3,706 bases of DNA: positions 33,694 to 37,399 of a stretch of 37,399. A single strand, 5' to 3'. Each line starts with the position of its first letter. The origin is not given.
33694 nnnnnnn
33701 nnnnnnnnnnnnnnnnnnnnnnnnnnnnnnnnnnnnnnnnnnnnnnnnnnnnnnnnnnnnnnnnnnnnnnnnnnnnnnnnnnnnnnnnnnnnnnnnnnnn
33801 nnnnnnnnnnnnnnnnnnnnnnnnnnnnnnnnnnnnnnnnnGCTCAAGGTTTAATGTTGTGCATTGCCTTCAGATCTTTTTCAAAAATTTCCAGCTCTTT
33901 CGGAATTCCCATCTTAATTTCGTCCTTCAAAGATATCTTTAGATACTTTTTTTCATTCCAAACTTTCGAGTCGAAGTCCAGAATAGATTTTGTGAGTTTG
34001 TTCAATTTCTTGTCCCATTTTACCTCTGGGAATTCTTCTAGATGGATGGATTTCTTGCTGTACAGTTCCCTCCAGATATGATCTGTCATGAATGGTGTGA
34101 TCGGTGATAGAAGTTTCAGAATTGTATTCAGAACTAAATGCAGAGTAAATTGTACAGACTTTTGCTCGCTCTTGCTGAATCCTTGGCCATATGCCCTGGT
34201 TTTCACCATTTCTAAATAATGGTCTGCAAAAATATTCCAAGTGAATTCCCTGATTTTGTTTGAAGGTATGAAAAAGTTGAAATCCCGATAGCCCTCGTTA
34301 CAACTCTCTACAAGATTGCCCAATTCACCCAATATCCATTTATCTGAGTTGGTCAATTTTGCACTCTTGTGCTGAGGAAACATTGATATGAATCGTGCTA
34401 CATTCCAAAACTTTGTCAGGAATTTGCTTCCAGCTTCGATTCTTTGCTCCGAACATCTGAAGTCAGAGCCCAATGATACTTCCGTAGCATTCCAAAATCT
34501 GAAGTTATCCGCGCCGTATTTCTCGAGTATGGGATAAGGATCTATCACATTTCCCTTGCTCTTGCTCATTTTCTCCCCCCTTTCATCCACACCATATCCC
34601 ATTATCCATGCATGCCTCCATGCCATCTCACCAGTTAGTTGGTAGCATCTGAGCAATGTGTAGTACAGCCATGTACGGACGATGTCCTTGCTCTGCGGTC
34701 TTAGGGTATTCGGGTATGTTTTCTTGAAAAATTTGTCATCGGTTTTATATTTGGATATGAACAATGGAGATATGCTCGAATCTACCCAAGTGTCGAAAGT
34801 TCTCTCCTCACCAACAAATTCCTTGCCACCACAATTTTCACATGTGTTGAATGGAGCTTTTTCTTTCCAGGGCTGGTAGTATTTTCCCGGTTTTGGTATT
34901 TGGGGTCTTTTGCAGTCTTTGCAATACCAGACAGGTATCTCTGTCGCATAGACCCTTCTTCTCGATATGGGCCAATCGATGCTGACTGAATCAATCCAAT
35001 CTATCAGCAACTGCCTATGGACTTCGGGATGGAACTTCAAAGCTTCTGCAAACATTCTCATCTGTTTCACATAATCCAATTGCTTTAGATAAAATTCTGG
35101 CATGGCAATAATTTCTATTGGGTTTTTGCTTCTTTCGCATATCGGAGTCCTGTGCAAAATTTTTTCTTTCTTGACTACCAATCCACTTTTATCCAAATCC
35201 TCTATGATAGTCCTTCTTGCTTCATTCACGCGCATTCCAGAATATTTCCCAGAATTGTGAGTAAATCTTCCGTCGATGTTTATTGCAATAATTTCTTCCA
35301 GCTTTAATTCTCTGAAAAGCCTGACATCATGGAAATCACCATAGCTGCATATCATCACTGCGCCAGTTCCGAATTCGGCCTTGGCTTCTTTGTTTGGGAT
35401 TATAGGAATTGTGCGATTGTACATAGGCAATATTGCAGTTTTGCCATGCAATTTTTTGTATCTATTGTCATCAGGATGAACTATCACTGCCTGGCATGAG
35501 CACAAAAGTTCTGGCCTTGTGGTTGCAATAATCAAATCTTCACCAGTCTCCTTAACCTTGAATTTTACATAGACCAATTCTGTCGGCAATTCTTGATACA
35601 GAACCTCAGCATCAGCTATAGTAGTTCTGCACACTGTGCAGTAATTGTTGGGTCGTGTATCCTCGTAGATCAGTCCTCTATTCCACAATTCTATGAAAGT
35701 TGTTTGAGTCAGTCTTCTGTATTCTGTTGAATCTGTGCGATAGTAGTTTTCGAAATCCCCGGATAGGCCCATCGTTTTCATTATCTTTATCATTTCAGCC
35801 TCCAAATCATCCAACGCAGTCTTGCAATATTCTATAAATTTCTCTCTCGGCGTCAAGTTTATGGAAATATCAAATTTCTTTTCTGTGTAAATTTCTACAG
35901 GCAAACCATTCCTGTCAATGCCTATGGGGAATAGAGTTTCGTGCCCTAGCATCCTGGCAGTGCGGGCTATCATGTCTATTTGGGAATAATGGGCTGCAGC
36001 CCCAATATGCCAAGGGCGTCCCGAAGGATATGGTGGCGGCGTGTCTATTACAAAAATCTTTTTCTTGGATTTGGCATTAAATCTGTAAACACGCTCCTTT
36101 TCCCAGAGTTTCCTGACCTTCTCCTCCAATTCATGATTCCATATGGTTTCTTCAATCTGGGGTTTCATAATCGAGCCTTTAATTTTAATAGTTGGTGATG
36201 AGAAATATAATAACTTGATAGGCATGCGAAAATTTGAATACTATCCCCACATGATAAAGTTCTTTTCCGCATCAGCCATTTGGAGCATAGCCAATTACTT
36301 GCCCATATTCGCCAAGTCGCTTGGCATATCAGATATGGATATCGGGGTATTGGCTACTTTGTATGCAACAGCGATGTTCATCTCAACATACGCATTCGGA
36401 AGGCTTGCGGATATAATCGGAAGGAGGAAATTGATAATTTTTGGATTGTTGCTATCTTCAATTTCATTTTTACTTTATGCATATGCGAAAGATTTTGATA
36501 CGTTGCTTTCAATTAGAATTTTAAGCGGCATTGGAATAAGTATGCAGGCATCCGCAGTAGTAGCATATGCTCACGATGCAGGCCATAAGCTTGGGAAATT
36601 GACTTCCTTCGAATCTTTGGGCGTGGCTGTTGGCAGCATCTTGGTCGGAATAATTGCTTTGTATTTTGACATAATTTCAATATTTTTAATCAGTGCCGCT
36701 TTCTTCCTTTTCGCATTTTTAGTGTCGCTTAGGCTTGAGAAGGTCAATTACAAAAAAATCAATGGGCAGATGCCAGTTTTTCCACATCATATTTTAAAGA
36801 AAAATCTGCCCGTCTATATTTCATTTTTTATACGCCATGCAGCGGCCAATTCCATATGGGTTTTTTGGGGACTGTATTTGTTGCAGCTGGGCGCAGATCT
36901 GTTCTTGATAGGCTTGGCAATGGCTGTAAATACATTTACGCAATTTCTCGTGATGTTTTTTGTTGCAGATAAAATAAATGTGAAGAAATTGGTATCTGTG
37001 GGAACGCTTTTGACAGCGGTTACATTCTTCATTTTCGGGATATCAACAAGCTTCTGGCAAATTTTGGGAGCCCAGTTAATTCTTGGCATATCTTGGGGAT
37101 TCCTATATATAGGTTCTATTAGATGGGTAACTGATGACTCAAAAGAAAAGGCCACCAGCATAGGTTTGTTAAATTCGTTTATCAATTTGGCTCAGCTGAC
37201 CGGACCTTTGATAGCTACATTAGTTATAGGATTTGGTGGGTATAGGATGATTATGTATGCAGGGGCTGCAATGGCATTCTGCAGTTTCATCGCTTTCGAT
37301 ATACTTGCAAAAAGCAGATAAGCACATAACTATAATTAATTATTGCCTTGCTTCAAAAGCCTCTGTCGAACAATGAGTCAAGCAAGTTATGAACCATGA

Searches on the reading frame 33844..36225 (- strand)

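Call 13: search_protein_families(library=pfam, proteins=[window:33844-36225:-], max_evalue=0.001)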
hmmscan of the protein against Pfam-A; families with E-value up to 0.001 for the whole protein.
window:33844-36225:- (793 aa): 4 families
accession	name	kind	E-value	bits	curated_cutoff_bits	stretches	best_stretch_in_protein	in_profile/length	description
PF00133.28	tRNA-synt_1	-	1.3e-65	222.2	22.7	1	38-590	3-412/414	tRNA synthetases class I (I, L, M and V)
PF08264.19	Anticodon_1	-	4.7e-32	111.3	25.1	1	628-769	1-143/148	Anticodon-binding domain of tRNA ligase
PF09334.17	tRNA-synt_1g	-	2e-24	86.5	20.1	2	59-208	2-135/391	tRNA synthetases class I (M)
PF13603.12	tRNA-synt_1_2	-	5.9e-05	23.1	25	0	261-342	86-182/185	Leucyl-tRNA synthetase, editing domain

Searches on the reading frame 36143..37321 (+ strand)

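Call 13: search_protein_families(library=pfam, proteins=[window:36143-37321:+], max_evalue=0.001)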
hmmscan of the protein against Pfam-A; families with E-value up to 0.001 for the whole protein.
window:36143-37321:+ (392 aa): 4 families
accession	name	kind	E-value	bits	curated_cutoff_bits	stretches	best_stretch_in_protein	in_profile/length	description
PF07690.21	MFS_1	-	1.9e-40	139.3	33.4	2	40-205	6-181/347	Major Facilitator Superfamily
PF12832.13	MFS_1_like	-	3.6e-19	69.5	25.2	1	40-362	9-362/373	MFS_1 like family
PF00083.30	Sugar_tr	-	2e-12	47.2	22.3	1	63-179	44-165/452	Sugar (and other) transporter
PF06609.19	TRI12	-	9.9e-05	21.4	23.2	1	50-136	64-149/599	Fungal trichothecene efflux pump (TRI12)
